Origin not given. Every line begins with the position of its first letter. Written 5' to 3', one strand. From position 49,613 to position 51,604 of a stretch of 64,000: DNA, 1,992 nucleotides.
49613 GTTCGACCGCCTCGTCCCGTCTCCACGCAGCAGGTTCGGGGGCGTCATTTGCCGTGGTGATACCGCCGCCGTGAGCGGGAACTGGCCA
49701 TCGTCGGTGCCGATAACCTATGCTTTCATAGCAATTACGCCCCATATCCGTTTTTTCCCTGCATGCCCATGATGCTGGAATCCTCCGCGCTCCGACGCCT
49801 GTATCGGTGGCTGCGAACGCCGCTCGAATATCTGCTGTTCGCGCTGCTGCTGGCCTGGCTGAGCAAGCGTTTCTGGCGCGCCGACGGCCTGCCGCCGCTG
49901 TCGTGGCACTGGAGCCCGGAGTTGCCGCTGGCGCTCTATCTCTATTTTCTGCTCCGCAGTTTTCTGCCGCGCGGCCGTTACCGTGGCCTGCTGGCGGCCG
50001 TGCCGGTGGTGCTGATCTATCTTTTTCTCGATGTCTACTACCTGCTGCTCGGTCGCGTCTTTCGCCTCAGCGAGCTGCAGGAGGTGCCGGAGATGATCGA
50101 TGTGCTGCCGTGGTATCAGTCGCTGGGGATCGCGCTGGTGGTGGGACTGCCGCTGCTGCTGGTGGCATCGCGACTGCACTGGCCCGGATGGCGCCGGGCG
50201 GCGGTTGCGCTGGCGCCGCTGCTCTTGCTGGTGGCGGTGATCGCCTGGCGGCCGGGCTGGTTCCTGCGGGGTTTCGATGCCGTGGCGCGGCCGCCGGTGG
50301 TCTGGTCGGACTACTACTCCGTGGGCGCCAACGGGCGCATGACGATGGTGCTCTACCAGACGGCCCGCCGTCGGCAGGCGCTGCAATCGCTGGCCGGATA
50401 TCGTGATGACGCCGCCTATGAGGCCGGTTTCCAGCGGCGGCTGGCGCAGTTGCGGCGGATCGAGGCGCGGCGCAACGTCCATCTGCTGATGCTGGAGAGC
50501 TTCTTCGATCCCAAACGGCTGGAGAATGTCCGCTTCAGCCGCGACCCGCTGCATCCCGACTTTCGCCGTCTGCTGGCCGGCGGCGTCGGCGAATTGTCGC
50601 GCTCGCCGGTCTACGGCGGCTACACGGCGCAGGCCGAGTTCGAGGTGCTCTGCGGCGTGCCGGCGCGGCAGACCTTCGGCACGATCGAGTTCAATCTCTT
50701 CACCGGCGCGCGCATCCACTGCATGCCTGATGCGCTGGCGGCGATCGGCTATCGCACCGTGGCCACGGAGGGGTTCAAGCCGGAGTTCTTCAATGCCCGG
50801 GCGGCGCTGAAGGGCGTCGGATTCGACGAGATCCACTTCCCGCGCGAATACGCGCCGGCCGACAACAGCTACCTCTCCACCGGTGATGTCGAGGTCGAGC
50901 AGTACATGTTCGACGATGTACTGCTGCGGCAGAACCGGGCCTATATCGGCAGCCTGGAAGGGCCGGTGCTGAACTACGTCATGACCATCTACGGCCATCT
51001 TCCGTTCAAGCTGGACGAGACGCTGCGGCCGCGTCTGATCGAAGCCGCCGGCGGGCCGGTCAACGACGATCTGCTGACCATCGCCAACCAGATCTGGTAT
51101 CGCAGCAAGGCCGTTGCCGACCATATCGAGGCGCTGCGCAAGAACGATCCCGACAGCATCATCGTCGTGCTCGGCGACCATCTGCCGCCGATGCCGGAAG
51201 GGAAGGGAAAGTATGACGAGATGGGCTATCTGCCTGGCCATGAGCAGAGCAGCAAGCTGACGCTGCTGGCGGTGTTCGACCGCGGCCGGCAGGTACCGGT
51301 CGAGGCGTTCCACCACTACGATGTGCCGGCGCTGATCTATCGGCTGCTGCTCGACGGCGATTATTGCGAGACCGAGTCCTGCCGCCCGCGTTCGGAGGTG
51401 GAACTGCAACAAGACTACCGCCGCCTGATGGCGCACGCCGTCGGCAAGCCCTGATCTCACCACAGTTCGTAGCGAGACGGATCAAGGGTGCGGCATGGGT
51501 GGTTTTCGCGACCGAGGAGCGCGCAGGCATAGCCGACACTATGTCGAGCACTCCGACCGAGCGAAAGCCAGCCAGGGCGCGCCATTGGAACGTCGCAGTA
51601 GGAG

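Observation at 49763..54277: NdvB-like GH17-GT2 fusion convergent with an LTA-synthase-family transferase: candidate cyclic beta-1,3-glucan synthesis and substitution locus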

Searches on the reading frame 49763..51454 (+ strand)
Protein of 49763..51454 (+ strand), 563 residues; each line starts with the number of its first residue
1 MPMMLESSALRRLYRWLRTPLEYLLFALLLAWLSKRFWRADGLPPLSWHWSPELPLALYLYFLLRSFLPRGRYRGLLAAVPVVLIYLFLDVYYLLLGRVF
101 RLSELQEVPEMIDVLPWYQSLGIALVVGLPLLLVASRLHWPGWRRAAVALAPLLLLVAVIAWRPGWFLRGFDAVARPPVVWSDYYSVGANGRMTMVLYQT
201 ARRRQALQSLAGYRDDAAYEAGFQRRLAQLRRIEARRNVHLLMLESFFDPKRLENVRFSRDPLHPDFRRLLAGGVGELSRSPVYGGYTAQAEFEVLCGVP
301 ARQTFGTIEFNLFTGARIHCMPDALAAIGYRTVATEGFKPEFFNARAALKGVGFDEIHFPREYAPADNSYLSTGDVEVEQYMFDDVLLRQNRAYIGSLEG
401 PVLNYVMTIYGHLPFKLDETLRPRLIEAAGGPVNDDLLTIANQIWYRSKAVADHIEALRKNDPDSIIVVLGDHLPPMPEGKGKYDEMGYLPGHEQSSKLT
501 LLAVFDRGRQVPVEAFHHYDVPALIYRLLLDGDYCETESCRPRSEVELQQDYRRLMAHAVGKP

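Call 5: search_protein_families(library=pfam, proteins=[window:49763-51454:+], max_evalue=0.01)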
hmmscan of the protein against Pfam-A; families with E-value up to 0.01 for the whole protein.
window:49763-51454:+ (563 aa): 1 family
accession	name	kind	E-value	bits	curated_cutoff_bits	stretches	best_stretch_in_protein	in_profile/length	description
PF00884.28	Sulfatase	-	5.7e-17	62.4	25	1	237-486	1-254/301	Sulfatase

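Call 6: search_protein_families(library=ncbifam, proteins=[window:49763-51454:+], max_evalue=0.01)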
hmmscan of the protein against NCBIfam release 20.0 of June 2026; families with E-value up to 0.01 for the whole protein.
window:49763-51454:+ (563 aa): 1 family
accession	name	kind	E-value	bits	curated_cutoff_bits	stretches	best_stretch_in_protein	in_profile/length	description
NF053595.1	LptchSynLtaSGpos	equivalog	7.1e-06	24.8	970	1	319-473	319-465/626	lipoteichoic acid synthase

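Call 11: search_solved_structures(query=window:49763-51454:+, max_evalue=0.01, show_alignments=2)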
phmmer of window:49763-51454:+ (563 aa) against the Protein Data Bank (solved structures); distinct sequences matched with E-value up to 0.01: 5.
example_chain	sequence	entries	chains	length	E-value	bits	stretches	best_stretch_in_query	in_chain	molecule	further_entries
5wcx_A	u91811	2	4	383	2.7e-07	32.9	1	236-489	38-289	Phosphoglycerol transferase GacH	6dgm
5u9z_A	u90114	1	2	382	2.7e-07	32.9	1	236-489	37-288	PHOSPHOGLYCEROL TRANSFERASE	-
4uoo_A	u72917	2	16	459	7.3e-05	24.9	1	298-474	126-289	LIPOTEICHOIC ACID SYNTHASE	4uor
2w5q_A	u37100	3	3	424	0.0002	23.5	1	296-474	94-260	PROCESSED GLYCEROL PHOSPHATE LIPOTEICHOIC ACID SYNTHASE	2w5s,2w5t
2w5r_A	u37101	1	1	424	0.0003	22.9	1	320-474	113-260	PROCESSED GLYCEROL PHOSPHATE LIPOTEICHOIC ACID SYNTHASE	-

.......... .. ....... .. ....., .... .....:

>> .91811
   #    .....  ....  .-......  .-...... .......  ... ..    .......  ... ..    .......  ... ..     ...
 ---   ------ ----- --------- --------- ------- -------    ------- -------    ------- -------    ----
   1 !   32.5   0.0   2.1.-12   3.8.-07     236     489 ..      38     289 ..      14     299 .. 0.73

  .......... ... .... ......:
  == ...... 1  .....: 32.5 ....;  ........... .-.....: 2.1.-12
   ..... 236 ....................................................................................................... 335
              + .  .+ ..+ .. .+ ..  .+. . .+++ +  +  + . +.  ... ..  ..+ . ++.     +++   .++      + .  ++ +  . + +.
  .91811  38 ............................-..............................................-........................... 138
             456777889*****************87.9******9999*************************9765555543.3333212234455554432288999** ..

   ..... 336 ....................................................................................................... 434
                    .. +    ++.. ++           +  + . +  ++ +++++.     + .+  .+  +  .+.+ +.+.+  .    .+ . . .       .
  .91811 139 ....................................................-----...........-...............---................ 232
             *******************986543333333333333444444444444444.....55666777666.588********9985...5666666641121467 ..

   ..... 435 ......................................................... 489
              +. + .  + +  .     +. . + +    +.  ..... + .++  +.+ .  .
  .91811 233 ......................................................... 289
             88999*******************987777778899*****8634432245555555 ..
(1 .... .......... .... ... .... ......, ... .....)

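Call 19: find_homologous_proteins(query=window:49763-51454:+, max_evalue=0.00001)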
Query window:49763-51454:+ (563 aa): 200 proteins with E <= 0.00001 among 8000 candidates; the best 120 are listed.
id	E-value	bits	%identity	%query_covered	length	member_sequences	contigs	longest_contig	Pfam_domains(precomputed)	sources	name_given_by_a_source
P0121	0.0e+0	1251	97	100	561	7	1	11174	PF00884.29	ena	-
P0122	2.2e-277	940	75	96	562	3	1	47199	PF00884.29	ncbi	-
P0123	2.3e-273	926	73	97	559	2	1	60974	PF00884.29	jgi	-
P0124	2.4e-272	923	73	97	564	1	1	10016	PF00884.29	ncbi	-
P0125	7.0e-271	918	72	97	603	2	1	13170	PF00884.29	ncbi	-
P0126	1.4e-264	897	71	97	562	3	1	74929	PF00884.29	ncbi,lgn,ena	-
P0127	2.5e-257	873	69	97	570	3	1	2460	PF00884.29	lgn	-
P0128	3.6e-240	817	64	97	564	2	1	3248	PF00884.29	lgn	-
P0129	1.5e-215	735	60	93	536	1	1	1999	PF00884.29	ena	-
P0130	2.5e-184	632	52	99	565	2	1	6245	PF00884.29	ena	-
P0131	4.2e-184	632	52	96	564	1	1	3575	PF00884.29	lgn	-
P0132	1.1e-181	624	51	99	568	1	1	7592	PF00884.29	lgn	-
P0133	8.8e-177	607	51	99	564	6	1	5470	PF00884.29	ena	-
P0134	4.8e-171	589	50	99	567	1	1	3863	PF00884.29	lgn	-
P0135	6.0e-170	585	49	97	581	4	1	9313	PF00884.29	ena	-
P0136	7.2e-170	585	51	96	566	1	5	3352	PF00884.29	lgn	-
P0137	8.7e-170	584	50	97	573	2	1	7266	PF00884.29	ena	-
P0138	2.1e-169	583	49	96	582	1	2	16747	PF00884.29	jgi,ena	-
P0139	4.4e-169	582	49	98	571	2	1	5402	PF00884.29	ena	-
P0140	7.8e-169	581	48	97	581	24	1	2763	PF00884.29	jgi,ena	-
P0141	1.0e-167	578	49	97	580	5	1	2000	PF00884.29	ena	-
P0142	3.1e-167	576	49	98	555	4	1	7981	PF00884.29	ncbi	-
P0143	6.9e-167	575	49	96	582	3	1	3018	PF00884.29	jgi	-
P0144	9.9e-167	574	50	97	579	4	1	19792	PF00884.29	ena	-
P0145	1.0e-166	574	47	96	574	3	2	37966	PF00884.29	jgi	jgi:phosphoglycerol transferase MdoB-like AlkP superfamily enzyme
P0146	1.3e-166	574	50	96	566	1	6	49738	PF00884.29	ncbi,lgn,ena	-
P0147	1.0e-164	568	47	97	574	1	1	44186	PF00884.29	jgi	jgi:hypothetical protein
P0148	2.3e-164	566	50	96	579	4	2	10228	PF00884.29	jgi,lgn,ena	-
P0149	6.4e-164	565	47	96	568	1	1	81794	PF00884.29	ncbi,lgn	-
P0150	7.1e-164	565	48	98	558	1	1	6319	PF00884.29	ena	-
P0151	8.5e-164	565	47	98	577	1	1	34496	PF00884.29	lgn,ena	-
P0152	5.7e-163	562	47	96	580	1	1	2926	PF00884.29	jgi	jgi:hypothetical protein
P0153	1.0e-162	561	50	96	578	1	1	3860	PF00884.29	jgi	jgi:phosphoglycerol transferase MdoB-like AlkP superfamily enzyme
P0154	1.5e-161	557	51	84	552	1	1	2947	PF00884.29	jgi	jgi:phosphoglycerol transferase MdoB-like AlkP superfamily enzyme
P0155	4.5e-161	556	49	97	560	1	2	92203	PF00884.29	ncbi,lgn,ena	ncbi:MAG: LTA synthase family protein [Thiotrichales bacterium]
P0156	6.5e-161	555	50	91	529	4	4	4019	PF00884.29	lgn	-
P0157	2.0e-160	553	49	98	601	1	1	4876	PF00884.29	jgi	jgi:hypothetical protein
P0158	9.4e-160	551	49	96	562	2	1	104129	PF00884.29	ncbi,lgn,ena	-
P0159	5.5e-158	545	50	92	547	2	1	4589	PF00884.29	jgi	-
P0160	1.2e-152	528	47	92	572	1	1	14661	PF00884.29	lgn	-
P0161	1.4e-148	514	46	95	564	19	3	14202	PF00884.29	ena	-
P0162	8.8e-130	452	41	95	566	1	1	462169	PF00884.29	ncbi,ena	-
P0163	6.5e-129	449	40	96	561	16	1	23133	PF00884.29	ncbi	-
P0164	6.8e-129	449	42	92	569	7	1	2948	PF00884.29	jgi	-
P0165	2.1e-128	448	43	97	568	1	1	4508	PF00884.29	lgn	-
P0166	1.8e-127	445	43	83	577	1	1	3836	PF00884.29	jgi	-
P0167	2.8e-127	444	40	96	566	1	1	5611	PF00884.29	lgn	-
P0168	6.2e-127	443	41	96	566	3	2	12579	PF00884.29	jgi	-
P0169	9.3e-127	442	40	96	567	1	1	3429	PF00884.29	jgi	jgi:phosphoglycerol transferase MdoB-like AlkP superfamily enzyme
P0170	2.1e-126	441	40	96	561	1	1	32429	PF00884.29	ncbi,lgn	ncbi:MAG: LTA synthase family protein [Pseudomonadota bacterium]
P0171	3.6e-126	440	41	91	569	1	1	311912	PF00884.29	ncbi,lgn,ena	-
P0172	6.1e-126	440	40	96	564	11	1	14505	PF00884.29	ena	-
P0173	9.2e-126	439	40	95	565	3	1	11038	PF00884.29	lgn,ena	-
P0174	1.6e-125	438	40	96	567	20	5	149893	PF00884.29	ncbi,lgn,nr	ncbi:MAG: sulfatase-like hydrolase/transferase [Deltaproteobacteria bacterium]|nr:sulfatase-like hyd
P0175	2.4e-125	438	42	96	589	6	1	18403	PF00884.29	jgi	-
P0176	3.0e-125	437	39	96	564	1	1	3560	PF00884.29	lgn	-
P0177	3.5e-125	437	41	96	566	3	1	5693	PF00884.29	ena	-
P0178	4.6e-124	433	39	96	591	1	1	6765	PF00884.29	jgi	-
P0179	6.9e-124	433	40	91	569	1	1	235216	PF00884.29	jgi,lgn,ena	-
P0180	1.4e-123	432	42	90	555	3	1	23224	PF00884.29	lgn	-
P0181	2.2e-123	431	42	97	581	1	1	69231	PF00884.29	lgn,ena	-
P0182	3.1e-123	431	38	96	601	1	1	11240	PF00884.29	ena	-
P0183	5.2e-123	430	41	94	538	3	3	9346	PF00884.29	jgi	jgi:hypothetical protein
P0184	8.4e-123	429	41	93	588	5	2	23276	PF00884.29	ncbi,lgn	-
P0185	2.5e-122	428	42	90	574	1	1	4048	PF00884.29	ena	-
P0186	2.7e-121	424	37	96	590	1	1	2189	PF00884.29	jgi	jgi:phosphoglycerol transferase MdoB-like AlkP superfamily enzyme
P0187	6.0e-121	423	40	89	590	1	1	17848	PF00884.29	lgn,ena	-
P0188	2.2e-120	421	41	90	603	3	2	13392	PF00884.29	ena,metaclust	metaclust:\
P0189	3.9e-120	420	42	91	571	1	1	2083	PF00884.29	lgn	-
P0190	5.1e-120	420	38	96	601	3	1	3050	PF00884.29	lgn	-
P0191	6.3e-120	420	41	87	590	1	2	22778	PF00884.29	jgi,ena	-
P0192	7.9e-120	419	41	90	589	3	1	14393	PF00884.29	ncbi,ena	ncbi:MAG TPA: sulfatase-like hydrolase/transferase [Gammaproteobacteria bacterium]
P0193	8.3e-120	419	40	98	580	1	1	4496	PF00884.29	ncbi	-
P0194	1.5e-119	419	38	98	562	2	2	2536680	PF00884.29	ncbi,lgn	-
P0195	1.8e-119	418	40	90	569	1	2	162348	PF00884.29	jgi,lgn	-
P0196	2.0e-119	418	40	93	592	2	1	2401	PF00884.29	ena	-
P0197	3.8e-119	417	38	96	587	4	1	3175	PF00884.29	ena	-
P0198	4.3e-119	417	42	90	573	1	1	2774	PF00884.29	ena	-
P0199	6.0e-119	417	40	87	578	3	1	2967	PF00884.29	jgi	-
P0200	5.3e-118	413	43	84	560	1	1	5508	PF00884.29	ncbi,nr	ncbi:MAG TPA: hypothetical protein DEB25_00020, partial [Desulfobulbaceae bacterium]|nr:hypothetical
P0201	9.0e-118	413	37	98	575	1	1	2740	PF00884.29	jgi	-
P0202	3.1e-117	411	40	91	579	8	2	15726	PF00884.29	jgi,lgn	jgi:phosphoglycerol transferase MdoB-like AlkP superfamily enzyme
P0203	4.3e-117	410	39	97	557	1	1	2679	PF00884.29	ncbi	-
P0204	5.0e-117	410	41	90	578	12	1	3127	PF00884.29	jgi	jgi:phosphoglycerol transferase MdoB-like AlkP superfamily enzyme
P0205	1.1e-116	409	42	87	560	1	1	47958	PF00884.29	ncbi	-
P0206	1.2e-116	409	40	91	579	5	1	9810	PF00884.29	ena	-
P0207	1.6e-116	409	40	90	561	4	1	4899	PF00884.29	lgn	-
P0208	4.8e-116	407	42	88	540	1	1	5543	PF00884.29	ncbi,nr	ncbi:MAG: LTA synthase family protein, partial [Desulfobulbaceae bacterium]|nr:LTA synthase family p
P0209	4.9e-116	407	40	87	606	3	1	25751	PF00884.29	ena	-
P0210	7.4e-116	406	41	91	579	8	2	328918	PF00884.29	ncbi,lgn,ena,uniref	ncbi:MAG: LTA synthase family protein [Desulfoprunum sp.]|uniref:LTA synthase family protein n=1 Tax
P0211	3.2e-115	404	41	96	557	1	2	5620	PF00884.29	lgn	-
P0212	1.2e-114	402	42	90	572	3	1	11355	PF00884.29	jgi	jgi:phosphoglycerol transferase MdoB-like AlkP superfamily enzyme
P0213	6.0e-114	400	40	87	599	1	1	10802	PF00884.29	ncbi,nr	ncbi:MAG: LTA synthase family protein [Desulfobulbus sp.]|nr:LTA synthase family protein [Desulfobul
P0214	8.3e-114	400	39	87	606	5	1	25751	PF00884.29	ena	-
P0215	1.2e-113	399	39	83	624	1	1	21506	PF00884.29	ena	-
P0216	1.4e-113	399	43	90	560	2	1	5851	PF00884.29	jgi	jgi:hypothetical protein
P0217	1.4e-113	399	40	90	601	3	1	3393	PF00884.29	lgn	-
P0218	1.5e-113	399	40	88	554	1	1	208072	PF00884.29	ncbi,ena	-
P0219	1.6e-113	399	38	83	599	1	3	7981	PF00884.29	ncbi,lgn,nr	ncbi:MAG: LTA synthase family protein [Desulfobulbus sp.]|nr:LTA synthase family protein [Desulfobul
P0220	2.2e-113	398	40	90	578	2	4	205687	PF00884.29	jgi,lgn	-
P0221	3.4e-113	398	40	90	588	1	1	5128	PF00884.29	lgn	-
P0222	1.1e-112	396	39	83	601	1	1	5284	PF00884.29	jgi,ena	-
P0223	2.5e-111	391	39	87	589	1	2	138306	PF00884.29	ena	-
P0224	5.9e-111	390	40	94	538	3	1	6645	PF00884.29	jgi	jgi:phosphoglycerol transferase MdoB-like AlkP superfamily enzyme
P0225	1.4e-109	386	40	90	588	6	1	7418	PF00884.29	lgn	-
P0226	2.1e-109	385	38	90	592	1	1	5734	PF00884.29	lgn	-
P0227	2.9e-109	385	39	87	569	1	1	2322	PF00884.29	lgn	-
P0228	4.2e-109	384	38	90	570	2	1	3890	PF00884.29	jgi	-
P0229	4.8e-108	381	37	96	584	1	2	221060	PF00884.29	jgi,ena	jgi:phosphoglycerol transferase MdoB-like AlkP superfamily enzyme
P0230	1.5e-107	379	37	99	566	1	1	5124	PF00884.29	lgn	-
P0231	2.0e-107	379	38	95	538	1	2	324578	PF00884.29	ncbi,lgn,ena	-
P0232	9.5e-107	376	37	93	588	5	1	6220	PF00884.29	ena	-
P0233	1.8e-106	375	39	90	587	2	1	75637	PF00884.29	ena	-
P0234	1.0e-105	373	37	87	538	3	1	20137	PF00884.29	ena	-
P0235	3.3e-104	368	39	90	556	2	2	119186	PF00884.29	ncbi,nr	ncbi:MAG: LTA synthase family protein [Magnetococcales bacterium]|nr:LTA synthase family protein [Ma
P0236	2.5e-103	365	39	91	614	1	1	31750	PF00884.29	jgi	jgi:phosphoglycerol transferase MdoB-like AlkP superfamily enzyme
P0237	1.2e-99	353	37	90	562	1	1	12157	PF00884.29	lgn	-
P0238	3.2e-98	348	40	72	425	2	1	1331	PF00884.29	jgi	-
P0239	9.5e-97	343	34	96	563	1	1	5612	PF00884.29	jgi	jgi:phosphoglycerol transferase MdoB-like AlkP superfamily enzyme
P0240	7.9e-96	340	42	74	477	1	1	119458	PF00884.29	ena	-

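Call 21: find_encoding_contigs(protein=P0210, flank=8000, max_places=2)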
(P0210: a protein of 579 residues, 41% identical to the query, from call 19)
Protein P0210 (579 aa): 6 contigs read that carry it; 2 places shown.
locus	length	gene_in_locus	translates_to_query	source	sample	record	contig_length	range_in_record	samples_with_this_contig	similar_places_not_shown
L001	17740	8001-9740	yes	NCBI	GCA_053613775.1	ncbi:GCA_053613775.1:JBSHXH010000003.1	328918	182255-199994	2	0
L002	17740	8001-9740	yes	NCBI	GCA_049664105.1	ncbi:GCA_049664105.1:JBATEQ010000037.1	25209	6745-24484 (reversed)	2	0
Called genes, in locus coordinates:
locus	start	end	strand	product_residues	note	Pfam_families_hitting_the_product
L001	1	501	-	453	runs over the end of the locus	PF07690:MFS_1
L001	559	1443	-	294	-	PF00528:BPD_transp_1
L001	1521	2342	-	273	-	PF10613:Lig_chan-Glu_bd, PF00497:SBP_bac_3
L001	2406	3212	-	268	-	PF00528:BPD_transp_1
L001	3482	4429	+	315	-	PF02254:TrkA_N (weak), PF02558:ApbA, PF03721:UDPG_MGDP_dh_N (faint), PF08546:ApbA_C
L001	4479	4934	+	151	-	PF00582:Usp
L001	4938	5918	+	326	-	PF00069:Pkinase (weak)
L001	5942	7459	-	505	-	PF00501:AMP-binding, PF13193:AMP-binding_C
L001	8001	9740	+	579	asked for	PF00884:Sulfatase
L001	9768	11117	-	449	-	PF02646:RmuC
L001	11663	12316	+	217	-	PF00926:DHBP_synthase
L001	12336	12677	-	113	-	PF11969:DcpS_C, PF01230:HIT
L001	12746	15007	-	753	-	PF02861:Clp_N, PF13191:AAA_16 (weak), PF00004:AAA, PF17871:AAA_lid_9, PF07724:AAA_2, PF00004:AAA, PF07728:AAA_5, PF10431:ClpB_D2-small, +8 more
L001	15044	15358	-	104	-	PF02617:ClpS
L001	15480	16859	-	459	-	PF21694:DNA_pol3_delta_C (faint)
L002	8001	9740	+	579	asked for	PF00884:Sulfatase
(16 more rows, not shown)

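Call 22: find_encoding_contigs(protein=P0235, flank=8000, max_places=2)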
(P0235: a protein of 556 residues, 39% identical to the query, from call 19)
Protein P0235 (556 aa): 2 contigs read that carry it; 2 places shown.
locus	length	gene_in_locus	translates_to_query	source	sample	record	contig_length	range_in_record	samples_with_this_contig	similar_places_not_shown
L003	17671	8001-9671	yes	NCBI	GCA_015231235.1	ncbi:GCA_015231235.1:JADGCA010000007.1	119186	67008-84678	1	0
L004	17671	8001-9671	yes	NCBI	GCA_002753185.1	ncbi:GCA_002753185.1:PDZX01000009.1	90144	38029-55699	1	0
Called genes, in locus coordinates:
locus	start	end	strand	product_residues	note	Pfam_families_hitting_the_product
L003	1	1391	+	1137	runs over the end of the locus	PF00512:HisKA, PF02518:HATPase_c, PF24896:Receiver_CRE1 (faint), PF00072:Response_reg, PF01627:Hpt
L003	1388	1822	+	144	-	-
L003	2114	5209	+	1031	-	-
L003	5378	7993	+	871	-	PF00332:Glyco_hydro_17 (weak), PF13506:Glyco_transf_21, PF00535:Glycos_transf_2, PF13641:Glyco_tranf_2_3, PF13632:Glyco_trans_2_3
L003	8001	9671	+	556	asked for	PF00884:Sulfatase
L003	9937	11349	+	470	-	-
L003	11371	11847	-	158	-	PF00383:dCMP_cyt_deam_1, PF14437:MafB19-deam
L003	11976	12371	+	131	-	-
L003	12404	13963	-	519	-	PF20154:LNT_N, PF00795:CN_hydrolase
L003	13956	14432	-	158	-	PF02130:YbeY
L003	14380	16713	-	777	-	PF07697:7TMR-HDED, PF07698:7TM-7TMR_HD, PF01966:HD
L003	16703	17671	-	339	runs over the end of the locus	PF02562:PhoH, PF13604:AAA_30, PF13245:AAA_19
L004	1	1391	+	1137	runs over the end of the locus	PF00512:HisKA, PF02518:HATPase_c, PF24896:Receiver_CRE1 (faint), PF00072:Response_reg, PF01627:Hpt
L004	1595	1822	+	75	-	-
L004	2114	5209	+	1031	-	-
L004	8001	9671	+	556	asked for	PF00884:Sulfatase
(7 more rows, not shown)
